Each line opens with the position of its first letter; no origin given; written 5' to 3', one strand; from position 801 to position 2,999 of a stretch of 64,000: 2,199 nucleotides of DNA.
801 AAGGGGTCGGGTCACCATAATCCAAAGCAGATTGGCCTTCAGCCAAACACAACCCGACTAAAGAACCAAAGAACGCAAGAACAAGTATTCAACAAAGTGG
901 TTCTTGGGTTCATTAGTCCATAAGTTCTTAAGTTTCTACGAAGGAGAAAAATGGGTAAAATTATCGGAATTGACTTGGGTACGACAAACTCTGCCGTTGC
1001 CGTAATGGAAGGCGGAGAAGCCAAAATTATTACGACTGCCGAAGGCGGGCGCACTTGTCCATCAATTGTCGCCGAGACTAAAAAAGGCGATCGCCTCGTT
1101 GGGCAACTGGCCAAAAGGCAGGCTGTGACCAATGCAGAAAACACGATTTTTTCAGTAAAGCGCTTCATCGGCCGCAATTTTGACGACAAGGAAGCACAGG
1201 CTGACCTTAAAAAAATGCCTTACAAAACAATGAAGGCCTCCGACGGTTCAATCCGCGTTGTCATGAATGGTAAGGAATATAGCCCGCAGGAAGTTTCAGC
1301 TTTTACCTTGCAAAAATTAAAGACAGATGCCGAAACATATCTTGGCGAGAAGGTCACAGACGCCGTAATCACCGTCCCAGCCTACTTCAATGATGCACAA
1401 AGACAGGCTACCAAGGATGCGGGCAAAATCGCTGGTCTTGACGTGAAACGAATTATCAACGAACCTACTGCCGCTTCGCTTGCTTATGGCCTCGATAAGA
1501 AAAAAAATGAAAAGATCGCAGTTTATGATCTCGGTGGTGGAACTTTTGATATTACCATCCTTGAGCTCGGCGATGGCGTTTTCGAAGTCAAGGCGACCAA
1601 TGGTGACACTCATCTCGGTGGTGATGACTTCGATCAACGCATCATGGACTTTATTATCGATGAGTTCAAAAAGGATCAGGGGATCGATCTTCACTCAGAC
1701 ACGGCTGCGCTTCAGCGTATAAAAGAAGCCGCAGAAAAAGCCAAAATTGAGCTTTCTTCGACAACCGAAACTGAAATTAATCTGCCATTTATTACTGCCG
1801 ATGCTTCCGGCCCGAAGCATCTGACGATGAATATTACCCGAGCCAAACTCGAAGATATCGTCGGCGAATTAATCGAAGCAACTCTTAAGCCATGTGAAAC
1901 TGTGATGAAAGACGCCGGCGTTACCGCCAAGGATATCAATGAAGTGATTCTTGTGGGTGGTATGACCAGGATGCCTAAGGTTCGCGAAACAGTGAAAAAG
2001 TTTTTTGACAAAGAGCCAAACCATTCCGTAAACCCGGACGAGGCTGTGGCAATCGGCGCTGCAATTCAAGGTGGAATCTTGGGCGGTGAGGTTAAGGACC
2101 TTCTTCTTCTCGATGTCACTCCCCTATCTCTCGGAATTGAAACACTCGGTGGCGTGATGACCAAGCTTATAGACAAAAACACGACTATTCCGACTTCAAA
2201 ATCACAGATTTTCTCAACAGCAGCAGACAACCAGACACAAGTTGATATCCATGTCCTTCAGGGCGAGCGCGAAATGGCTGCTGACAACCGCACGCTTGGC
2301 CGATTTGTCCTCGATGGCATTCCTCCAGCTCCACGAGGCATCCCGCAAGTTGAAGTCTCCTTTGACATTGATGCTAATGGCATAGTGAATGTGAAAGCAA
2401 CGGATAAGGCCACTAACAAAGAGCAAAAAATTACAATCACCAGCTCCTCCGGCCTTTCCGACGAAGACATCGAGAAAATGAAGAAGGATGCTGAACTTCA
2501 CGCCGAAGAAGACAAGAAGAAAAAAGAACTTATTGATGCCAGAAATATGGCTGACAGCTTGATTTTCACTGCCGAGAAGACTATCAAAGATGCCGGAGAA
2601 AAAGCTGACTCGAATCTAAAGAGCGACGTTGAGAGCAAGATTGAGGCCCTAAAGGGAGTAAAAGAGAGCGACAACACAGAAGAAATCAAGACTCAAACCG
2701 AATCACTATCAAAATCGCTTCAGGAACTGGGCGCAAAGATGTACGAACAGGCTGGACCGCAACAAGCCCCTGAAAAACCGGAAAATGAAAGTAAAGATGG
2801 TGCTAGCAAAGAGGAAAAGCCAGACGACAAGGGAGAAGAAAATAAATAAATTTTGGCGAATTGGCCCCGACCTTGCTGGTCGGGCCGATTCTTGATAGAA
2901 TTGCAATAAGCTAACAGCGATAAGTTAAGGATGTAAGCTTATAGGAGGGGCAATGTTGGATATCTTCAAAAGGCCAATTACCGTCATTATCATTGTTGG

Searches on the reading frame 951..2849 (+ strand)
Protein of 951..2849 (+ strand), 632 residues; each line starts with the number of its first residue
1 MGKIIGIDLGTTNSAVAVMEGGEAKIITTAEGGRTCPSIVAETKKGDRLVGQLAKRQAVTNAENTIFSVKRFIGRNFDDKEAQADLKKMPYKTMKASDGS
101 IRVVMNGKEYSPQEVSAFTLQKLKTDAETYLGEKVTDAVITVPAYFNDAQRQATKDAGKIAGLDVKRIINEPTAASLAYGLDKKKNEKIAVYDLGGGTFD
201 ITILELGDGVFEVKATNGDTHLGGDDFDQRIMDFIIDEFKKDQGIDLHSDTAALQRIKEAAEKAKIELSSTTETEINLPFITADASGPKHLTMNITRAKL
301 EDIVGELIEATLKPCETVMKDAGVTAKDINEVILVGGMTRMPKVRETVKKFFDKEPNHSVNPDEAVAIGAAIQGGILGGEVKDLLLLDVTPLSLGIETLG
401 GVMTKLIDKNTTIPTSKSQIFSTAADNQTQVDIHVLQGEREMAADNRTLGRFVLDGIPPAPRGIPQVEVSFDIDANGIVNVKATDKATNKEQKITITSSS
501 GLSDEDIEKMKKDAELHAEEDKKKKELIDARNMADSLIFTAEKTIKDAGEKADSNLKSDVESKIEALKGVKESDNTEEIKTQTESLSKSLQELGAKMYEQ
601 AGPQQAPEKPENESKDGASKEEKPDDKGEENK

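Call 6: search_protein_families(library=pfam, proteins=[window:951-2849:+])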
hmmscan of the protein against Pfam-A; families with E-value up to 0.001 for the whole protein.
window:951-2849:+ (632 aa): 3 families
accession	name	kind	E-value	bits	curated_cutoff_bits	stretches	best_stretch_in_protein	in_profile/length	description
PF00012.26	HSP70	-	1.1e-264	879.6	20.6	1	4-599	1-599/599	Hsp70 protein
PF06723.19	MreB_Mbl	-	1.4e-15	57.4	27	1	135-371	93-316/327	MreB/Mbl protein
PF01869.26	BcrAD_BadFG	-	2.5e-05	24.4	31.5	0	5-92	1-89/271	BadF/BadG/BcrA/BcrD ATPase family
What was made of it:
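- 951..2849 (+): dnaK (Hsp70), 632 aa. Call 6: PF00012 E = 1.1e-264.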

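Call 24: find_homologous_proteins(query=window:951-2849:+, max_evalue=1e-100)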
Query window:951-2849:+ (632 aa): 8000 proteins with E <= 1e-100 among 8000 candidates; the best 120 are listed.
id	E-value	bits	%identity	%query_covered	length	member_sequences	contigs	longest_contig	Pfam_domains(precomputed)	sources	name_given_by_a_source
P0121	0.0e+0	1177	87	97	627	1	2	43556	PF00012.27,PF06723.20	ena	-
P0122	0.0e+0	1173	89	95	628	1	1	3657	PF00012.27,PF06723.20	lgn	-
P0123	0.0e+0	1171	85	100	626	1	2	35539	PF00012.27,PF06723.20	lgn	-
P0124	0.0e+0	1167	86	98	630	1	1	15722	PF00012.27,PF06723.20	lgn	-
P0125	0.0e+0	1166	88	96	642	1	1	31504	PF00012.27,PF06723.20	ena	-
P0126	0.0e+0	1160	85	100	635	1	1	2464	PF00012.27,PF06723.20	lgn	-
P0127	0.0e+0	1160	85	99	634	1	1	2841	PF00012.27,PF06723.20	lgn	-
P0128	0.0e+0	1156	86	98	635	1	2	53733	PF00012.27,PF06723.20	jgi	-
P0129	0.0e+0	1153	86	98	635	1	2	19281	PF00012.27,PF06723.20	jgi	-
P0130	0.0e+0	1152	84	100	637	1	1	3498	PF00012.27,PF06723.20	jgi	jgi:molecular chaperone DnaK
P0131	0.0e+0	1152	84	99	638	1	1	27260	PF00012.27,PF06723.20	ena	-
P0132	0.0e+0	1152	84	100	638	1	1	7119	PF00012.27,PF06723.20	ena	-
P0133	0.0e+0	1150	84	100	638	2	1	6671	PF00012.27,PF06723.20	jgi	-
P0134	0.0e+0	1149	86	97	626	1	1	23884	PF01869.27,PF00012.27,PF06723.20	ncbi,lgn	-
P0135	0.0e+0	1148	85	97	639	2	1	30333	PF00012.27,PF06723.20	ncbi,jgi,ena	-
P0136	0.0e+0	1147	84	100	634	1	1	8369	PF00012.27,PF06723.20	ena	-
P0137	0.0e+0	1146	85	98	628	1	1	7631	PF00012.27,PF06723.20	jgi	jgi:molecular chaperone DnaK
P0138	0.0e+0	1145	87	96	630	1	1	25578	PF00012.27,PF06723.20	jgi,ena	-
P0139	0.0e+0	1145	83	100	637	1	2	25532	PF00012.27,PF06723.20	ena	-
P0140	0.0e+0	1145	85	96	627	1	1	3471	PF00012.27,PF06723.20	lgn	-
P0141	0.0e+0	1145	85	98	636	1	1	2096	PF00012.27,PF06723.20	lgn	-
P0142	0.0e+0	1144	86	96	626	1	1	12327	PF00012.27,PF06723.20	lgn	-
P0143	0.0e+0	1142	86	97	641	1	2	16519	PF00012.27,PF06723.20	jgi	jgi:molecular chaperone DnaK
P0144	0.0e+0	1140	84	100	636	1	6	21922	PF00012.27,PF06723.20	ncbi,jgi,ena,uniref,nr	ncbi:molecular chaperone DnaK [Candidatus Berkelbacteria bacterium RIFOXYA2_FULL_43_10]|uniref:Chape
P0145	0.0e+0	1139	85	97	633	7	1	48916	PF00012.27,PF06723.20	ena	-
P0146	0.0e+0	1137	84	100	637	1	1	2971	PF00012.27,PF06723.20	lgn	-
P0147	0.0e+0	1136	82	100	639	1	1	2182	PF00012.27,PF06723.20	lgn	-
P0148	0.0e+0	1136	86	96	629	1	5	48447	PF01869.27,PF00012.27,PF06723.20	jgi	-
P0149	0.0e+0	1136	84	100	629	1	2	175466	PF00012.27,PF06723.20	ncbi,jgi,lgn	-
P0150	0.0e+0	1135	84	100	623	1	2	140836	PF01869.27,PF00012.27,PF06723.20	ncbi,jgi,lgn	jgi:molecular chaperone DnaK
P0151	0.0e+0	1135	83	99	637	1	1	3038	PF00012.27,PF06723.20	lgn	-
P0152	0.0e+0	1134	85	96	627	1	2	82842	PF01869.27,PF00012.27,PF06723.20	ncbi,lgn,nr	ncbi:MAG: Chaperone protein DnaK [bacterium ADurb.Bin212]|nr:MAG: Chaperone protein DnaK [bacterium 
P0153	0.0e+0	1133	85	97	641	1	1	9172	PF00012.27,PF06723.20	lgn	-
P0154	0.0e+0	1133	84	98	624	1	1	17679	PF00012.27,PF06723.20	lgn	-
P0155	0.0e+0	1133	83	100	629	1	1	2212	PF00012.27,PF06723.20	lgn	-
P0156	0.0e+0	1133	84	99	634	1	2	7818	PF00012.27,PF06723.20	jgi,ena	-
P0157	0.0e+0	1132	84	100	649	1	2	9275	PF00012.27,PF06723.20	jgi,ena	-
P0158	0.0e+0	1131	85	96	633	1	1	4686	PF00012.27,PF06723.20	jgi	jgi:molecular chaperone DnaK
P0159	0.0e+0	1130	82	100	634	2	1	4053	PF00012.27,PF06723.20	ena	-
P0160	0.0e+0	1129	86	96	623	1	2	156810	PF00012.27,PF06723.20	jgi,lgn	jgi:molecular chaperone DnaK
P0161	0.0e+0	1128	83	100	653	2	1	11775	PF00012.27,PF06723.20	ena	-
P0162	0.0e+0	1127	83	98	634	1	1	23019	PF00012.27,PF06723.20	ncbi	-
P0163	0.0e+0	1125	83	100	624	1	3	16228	PF00012.27,PF06723.20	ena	-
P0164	0.0e+0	1125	84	96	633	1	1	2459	PF00012.27,PF06723.20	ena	-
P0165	0.0e+0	1125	84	97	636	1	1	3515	PF00012.27,PF06723.20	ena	-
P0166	0.0e+0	1125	84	96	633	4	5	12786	PF00012.27,PF06723.20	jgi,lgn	-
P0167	0.0e+0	1123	84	97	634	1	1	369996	PF00012.27,PF06723.20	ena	-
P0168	0.0e+0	1123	85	95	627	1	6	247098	PF00012.27,PF06723.20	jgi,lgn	-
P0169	0.0e+0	1123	82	100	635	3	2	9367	PF00012.27,PF06723.20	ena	-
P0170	0.0e+0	1122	84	97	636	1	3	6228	PF00012.27,PF06723.20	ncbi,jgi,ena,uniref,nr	ncbi:molecular chaperone DnaK [Candidatus Berkelbacteria bacterium CG08_land_8_20_14_0_20_39_8]|unir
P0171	0.0e+0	1122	84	96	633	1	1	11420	PF00012.27,PF06723.20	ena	-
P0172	0.0e+0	1122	84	97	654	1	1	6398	PF00012.27,PF06723.20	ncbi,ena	-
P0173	0.0e+0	1122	84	96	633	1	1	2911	PF00012.27,PF06723.20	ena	-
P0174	0.0e+0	1122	82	100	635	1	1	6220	PF00012.27,PF06723.20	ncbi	-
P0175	0.0e+0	1122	83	99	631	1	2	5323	PF00012.27,PF06723.20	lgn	-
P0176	0.0e+0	1121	83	100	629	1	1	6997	PF00012.27,PF06723.20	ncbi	-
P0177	0.0e+0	1121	83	97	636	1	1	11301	PF00012.27,PF06723.20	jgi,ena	-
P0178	0.0e+0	1120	84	96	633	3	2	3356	PF00012.27,PF06723.20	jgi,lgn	-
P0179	0.0e+0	1120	84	96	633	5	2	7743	PF00012.27,PF06723.20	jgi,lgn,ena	-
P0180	0.0e+0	1120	85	95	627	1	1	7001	PF00012.27,PF06723.20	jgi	-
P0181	0.0e+0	1120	85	95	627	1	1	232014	PF00012.27,PF06723.20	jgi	-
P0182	0.0e+0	1120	85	96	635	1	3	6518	PF00012.27,PF06723.20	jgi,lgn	-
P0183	0.0e+0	1119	85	95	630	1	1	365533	PF00012.27,PF06723.20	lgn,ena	-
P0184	0.0e+0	1119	83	97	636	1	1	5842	PF00012.27,PF06723.20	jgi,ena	-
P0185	0.0e+0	1118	85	96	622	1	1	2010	PF00012.27,PF06723.20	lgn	-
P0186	0.0e+0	1118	84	96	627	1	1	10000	PF00012.27,PF06723.20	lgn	-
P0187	0.0e+0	1117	83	100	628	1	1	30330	PF00012.27,PF06723.20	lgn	-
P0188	0.0e+0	1117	85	95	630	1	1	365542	PF00012.27,PF06723.20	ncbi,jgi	ncbi:MAG: molecular chaperone DnaK [Patescibacteria group bacterium]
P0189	0.0e+0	1117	84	97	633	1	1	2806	PF00012.27,PF06723.20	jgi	jgi:molecular chaperone DnaK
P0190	0.0e+0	1116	83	100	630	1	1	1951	PF00012.27,PF06723.20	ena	-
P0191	0.0e+0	1116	84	96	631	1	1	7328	PF00012.27,PF06723.20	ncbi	-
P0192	0.0e+0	1115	85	96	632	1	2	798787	PF00012.27,PF06723.20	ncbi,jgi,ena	ncbi:MAG: molecular chaperone DnaK [Patescibacteria group bacterium]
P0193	0.0e+0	1114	84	95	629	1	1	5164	PF00012.27,PF06723.20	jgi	jgi:molecular chaperone DnaK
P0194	0.0e+0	1114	84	96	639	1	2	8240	PF00012.27,PF06723.20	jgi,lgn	-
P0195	0.0e+0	1114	84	96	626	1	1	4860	PF00012.27,PF06723.20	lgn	-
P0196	0.0e+0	1113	83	97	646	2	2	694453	PF00012.27,PF06723.20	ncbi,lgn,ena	-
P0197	0.0e+0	1113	84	95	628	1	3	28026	PF00012.27,PF06723.20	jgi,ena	-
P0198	0.0e+0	1112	83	98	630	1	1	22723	PF00012.27,PF06723.20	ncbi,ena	-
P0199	0.0e+0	1112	84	96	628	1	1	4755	PF00012.27,PF06723.20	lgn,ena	-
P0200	0.0e+0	1111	85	95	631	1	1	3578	PF00012.27,PF06723.20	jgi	jgi:molecular chaperone DnaK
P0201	0.0e+0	1111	82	98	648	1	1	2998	PF00012.27,PF06723.20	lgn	-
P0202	0.0e+0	1111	84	96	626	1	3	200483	PF00012.27,PF06723.20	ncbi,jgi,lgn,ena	ncbi:MAG: molecular chaperone DnaK [Candidatus Berkelbacteria bacterium]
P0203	0.0e+0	1111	85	96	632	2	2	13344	PF00012.27,PF06723.20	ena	-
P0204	0.0e+0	1110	84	96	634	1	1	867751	PF00012.27,PF06723.20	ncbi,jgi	ncbi:MAG: molecular chaperone DnaK [Patescibacteria group bacterium]|jgi:molecular chaperone DnaK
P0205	0.0e+0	1109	82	99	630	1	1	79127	PF00012.27,PF06723.20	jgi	jgi:molecular chaperone DnaK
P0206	0.0e+0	1108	83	97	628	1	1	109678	PF00012.27,PF06723.20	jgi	jgi:molecular chaperone DnaK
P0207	0.0e+0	1107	82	99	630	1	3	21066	PF00012.27,PF06723.20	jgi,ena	-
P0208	0.0e+0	1107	81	100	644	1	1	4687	PF00012.27,PF06723.20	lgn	-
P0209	0.0e+0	1106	82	99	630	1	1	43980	PF00012.27,PF06723.20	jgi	-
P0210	0.0e+0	1106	85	95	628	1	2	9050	PF00012.27,PF06723.20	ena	-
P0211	0.0e+0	1106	82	99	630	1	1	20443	PF00012.27,PF06723.20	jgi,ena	-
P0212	0.0e+0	1106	82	99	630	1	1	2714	PF00012.27,PF06723.20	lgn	-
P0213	0.0e+0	1104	81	97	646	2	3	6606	PF00012.27,PF06723.20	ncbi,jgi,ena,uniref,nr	ncbi:molecular chaperone DnaK [Candidatus Berkelbacteria bacterium CG10_big_fil_rev_8_21_14_0_10_43_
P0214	0.0e+0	1104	84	95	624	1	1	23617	PF00012.27,PF06723.20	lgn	-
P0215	0.0e+0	1104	81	99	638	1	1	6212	PF00012.27,PF06723.20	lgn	-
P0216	0.0e+0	1103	81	99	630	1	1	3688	PF00012.27,PF06723.20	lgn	-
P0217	0.0e+0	1103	81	100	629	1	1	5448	PF00012.27,PF06723.20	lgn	-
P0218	0.0e+0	1103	85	95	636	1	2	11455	PF00012.27,PF06723.20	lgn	-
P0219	0.0e+0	1102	83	98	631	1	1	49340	PF00012.27,PF06723.20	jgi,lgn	-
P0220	0.0e+0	1101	81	100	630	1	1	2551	PF00012.27,PF06723.20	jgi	-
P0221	0.0e+0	1101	82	96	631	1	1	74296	PF00012.27,PF06723.20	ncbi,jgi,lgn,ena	ncbi:MAG: molecular chaperone DnaK [Candidatus Berkelbacteria bacterium]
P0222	0.0e+0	1101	82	98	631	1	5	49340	PF00012.27,PF06723.20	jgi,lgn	-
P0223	0.0e+0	1101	81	99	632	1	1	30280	PF00012.27,PF06723.20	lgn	-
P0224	0.0e+0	1100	81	99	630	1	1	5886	PF00012.27,PF06723.20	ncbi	-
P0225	0.0e+0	1100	82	96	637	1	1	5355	PF00012.27,PF06723.20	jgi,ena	-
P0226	0.0e+0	1100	81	100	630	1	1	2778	PF00012.27,PF06723.20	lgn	-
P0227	0.0e+0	1100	80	100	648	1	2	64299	PF00012.27,PF06723.20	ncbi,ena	-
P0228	0.0e+0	1099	81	100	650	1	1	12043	PF00012.27,PF06723.20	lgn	-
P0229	0.0e+0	1099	81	98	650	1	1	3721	PF00012.27,PF06723.20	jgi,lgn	-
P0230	0.0e+0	1099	82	97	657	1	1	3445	PF00012.27,PF06723.20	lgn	-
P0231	0.0e+0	1098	82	97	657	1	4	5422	PF00012.27,PF06723.20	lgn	-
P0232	0.0e+0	1098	80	100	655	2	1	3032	PF00012.27,PF06723.20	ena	-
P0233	0.0e+0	1098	80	100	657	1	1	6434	PF00012.27,PF06723.20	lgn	-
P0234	0.0e+0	1098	83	96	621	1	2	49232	PF00012.27,PF06723.20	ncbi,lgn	-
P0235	0.0e+0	1098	83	97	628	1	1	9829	PF00012.27,PF06723.20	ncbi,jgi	jgi:molecular chaperone DnaK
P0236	0.0e+0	1097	83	95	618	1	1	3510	PF00012.27,PF06723.20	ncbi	-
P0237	0.0e+0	1097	83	97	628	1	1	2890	PF00012.27,PF06723.20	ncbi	-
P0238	0.0e+0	1097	80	100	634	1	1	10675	PF00012.27,PF06723.20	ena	-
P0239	0.0e+0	1097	82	99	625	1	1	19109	PF00012.27,PF06723.20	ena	-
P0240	0.0e+0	1095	81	99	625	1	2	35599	PF00012.27,PF06723.20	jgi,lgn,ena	-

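Call 25: find_encoding_contigs(protein=P0149, flank=4000, max_places=1)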
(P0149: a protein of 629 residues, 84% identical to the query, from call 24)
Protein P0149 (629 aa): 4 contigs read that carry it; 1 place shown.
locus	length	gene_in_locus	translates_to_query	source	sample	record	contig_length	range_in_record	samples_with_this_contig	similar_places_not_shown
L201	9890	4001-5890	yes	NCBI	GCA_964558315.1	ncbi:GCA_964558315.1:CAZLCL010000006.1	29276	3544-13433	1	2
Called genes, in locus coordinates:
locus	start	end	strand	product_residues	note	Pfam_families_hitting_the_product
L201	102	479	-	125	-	-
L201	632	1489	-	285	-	PF25281:MBL_MAP1B (weak), PF00753:Lactamase_B, PF19583:ODP (faint), PF23023:Anti-Pycsar_Apyc1 (faint), PF12706:Lactamase_B_2 (weak)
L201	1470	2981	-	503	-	PF13567:DUF4131, PF03772:Competence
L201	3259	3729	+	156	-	PF01025:GrpE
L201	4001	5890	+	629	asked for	PF00012:HSP70, PF06723:MreB_Mbl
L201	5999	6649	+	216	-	-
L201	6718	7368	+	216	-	PF00226:DnaJ, PF01556:DnaJ_C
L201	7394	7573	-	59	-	-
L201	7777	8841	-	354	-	PF01018:GTP1_OBG, PF03193:RsgA_GTPase (faint), PF00025:Arf, PF01926:MMR_HSR1, PF02421:FeoB_N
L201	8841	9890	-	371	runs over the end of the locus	PF01476:LysM, PF05257:CHAP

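Call 26: find_encoding_contigs(protein=P0121, flank=4000, max_places=1)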
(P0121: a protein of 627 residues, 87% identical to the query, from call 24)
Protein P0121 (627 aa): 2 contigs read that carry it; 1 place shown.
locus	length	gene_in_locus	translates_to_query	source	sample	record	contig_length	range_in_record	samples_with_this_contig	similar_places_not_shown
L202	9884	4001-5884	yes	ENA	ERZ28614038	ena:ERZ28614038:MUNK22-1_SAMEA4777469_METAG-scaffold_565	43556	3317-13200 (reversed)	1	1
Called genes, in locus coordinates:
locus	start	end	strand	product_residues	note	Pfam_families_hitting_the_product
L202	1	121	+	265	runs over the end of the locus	-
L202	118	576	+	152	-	-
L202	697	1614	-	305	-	PF00753:Lactamase_B, PF23023:Anti-Pycsar_Apyc1 (weak), PF25281:MBL_MAP1B (weak), PF12706:Lactamase_B_2 (weak)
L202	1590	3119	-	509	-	PF13567:DUF4131, PF03772:Competence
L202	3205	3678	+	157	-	PF01025:GrpE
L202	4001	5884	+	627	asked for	PF00012:HSP70, PF06723:MreB_Mbl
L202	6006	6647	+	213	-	-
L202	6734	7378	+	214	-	PF00226:DnaJ, PF01556:DnaJ_C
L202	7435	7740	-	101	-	PF03819:MazG, PF12643:MazG-like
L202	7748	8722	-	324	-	PF01018:GTP1_OBG, PF01926:MMR_HSR1, PF02421:FeoB_N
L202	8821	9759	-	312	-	PF01476:LysM, PF05257:CHAP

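Call 27: find_encoding_contigs(protein=P0192, flank=4000, max_places=1)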
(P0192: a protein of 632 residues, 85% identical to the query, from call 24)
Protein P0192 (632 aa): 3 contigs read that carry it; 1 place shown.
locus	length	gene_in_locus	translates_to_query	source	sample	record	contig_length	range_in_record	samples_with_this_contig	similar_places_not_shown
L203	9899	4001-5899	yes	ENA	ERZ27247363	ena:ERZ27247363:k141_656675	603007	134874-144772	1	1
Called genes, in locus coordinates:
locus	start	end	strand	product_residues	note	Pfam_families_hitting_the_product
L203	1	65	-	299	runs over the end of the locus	PF25281:MBL_MAP1B (weak), PF00753:Lactamase_B, PF23023:Anti-Pycsar_Apyc1 (faint), PF12706:Lactamase_B_2 (weak)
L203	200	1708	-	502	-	PF13567:DUF4131, PF03772:Competence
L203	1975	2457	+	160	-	PF01025:GrpE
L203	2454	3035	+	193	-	PF06941:NT5C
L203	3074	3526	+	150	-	-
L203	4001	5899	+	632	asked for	PF00012:HSP70, PF06723:MreB_Mbl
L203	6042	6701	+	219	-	PF00226:DnaJ, PF01556:DnaJ_C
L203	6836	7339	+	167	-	-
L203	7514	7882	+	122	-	PF04020:Phage_holin_4_2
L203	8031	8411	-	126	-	PF13606:Ank_3 (faint), PF12796:Ank_2, PF00023:Ank (weak), PF13637:Ank_4 (weak)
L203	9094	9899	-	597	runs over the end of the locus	PF00009:GTP_EFTU, PF03144:GTP_EFTU_D2 (weak), PF22042:EF-G_D2 (weak), PF00679:EFG_C, PF06421:LepA_C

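Call 28: find_encoding_contigs(protein=P0204, flank=4000, max_places=1)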
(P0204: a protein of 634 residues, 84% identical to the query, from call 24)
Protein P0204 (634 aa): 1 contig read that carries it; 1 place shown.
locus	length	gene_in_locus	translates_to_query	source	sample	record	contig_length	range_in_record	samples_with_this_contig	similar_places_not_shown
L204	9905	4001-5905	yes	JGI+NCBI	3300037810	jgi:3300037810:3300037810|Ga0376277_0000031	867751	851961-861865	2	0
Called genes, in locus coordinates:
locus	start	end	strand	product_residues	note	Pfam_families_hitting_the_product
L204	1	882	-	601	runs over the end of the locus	PF18933:PsbP_2 (faint), PF01789:PsbP (faint)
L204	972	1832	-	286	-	PF25281:MBL_MAP1B (weak), PF00753:Lactamase_B, PF23023:Anti-Pycsar_Apyc1 (faint), PF12706:Lactamase_B_2 (weak)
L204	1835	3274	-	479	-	PF13567:DUF4131, PF03772:Competence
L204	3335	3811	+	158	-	PF01025:GrpE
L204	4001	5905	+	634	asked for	PF00012:HSP70, PF06723:MreB_Mbl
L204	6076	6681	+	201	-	-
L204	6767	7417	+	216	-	PF00226:DnaJ, PF01556:DnaJ_C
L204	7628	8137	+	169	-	-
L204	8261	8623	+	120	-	PF04020:Phage_holin_4_2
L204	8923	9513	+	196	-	-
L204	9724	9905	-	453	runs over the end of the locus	PF19077:Big_13 (weak)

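Call 50: find_encoding_contigs(protein=P0125, flank=2000, max_places=1)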
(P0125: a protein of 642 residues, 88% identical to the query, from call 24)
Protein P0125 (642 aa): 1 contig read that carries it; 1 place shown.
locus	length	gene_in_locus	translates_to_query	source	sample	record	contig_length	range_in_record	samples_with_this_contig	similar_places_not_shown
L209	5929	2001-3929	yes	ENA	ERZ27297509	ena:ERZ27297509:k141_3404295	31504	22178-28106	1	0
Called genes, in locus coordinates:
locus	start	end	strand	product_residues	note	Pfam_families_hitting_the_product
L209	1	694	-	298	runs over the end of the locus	PF00413:Peptidase_M10 (weak)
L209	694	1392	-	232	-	PF02224:Cytidylate_kin, PF13189:Cytidylate_kin2 (faint), PF13238:AAA_18 (weak)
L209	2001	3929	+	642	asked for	PF00012:HSP70, PF06723:MreB_Mbl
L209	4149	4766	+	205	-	-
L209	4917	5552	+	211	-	PF00226:DnaJ, PF01556:DnaJ_C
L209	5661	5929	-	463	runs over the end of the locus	PF01018:GTP1_OBG, PF00025:Arf (weak), PF01926:MMR_HSR1, PF02421:FeoB_N, PF00293:NUDIX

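Call 51: find_encoding_contigs(protein=P0128, flank=2000, max_places=1)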
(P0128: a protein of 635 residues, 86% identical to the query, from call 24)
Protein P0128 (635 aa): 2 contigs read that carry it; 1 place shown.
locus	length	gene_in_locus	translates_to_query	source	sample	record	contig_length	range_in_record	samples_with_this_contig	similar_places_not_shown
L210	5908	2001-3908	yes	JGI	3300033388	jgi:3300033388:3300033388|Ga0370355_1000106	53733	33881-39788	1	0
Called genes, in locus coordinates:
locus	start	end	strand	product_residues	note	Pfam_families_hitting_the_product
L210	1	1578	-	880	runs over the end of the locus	PF01326:PPDK_N, PF00391:PEP-utilizers, PF02896:PEP-utilizers_C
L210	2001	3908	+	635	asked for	PF00012:HSP70, PF06723:MreB_Mbl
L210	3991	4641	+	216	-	-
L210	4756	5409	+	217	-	PF00226:DnaJ, PF01556:DnaJ_C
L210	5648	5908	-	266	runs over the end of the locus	-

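Call 52: find_encoding_contigs(protein=P0160, flank=2000, max_places=1)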
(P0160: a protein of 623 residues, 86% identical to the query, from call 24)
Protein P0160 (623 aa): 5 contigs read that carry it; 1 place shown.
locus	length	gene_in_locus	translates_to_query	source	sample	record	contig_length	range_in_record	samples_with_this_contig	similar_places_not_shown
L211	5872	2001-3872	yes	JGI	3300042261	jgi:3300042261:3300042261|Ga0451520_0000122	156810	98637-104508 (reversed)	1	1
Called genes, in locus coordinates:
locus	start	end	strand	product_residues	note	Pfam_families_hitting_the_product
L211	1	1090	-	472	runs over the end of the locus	PF13567:DUF4131, PF03772:Competence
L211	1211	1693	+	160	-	PF01025:GrpE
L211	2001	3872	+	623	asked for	PF00012:HSP70, PF06723:MreB_Mbl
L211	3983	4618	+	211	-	-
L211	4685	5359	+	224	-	PF00226:DnaJ, PF01556:DnaJ_C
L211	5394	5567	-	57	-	-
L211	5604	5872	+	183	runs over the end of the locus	-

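Call 72: find_encoding_contigs(protein=P0202, flank=1500, max_places=2)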
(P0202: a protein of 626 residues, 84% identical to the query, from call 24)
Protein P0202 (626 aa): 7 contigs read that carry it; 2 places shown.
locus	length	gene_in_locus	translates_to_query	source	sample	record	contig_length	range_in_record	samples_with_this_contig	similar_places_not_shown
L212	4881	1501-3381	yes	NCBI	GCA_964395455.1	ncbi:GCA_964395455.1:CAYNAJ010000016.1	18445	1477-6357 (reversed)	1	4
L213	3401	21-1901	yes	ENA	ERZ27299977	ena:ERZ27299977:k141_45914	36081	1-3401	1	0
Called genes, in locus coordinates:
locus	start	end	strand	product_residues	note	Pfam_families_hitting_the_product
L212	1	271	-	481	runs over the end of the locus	PF13567:DUF4131, PF03772:Competence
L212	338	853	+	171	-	PF01025:GrpE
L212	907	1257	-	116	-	-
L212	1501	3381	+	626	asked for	PF00012:HSP70, PF06723:MreB_Mbl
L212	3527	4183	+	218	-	-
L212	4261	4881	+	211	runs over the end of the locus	PF00226:DnaJ, PF01556:DnaJ_C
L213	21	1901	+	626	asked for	PF00012:HSP70, PF06723:MreB_Mbl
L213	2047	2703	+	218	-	-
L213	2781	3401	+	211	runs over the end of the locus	PF00226:DnaJ, PF01556:DnaJ_C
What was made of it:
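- On HrcA-CIRCE regulon: No hrcA precedes grpE or dnaK in L201-L204, L211 or L212 (calls 25-28, 52, 72).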
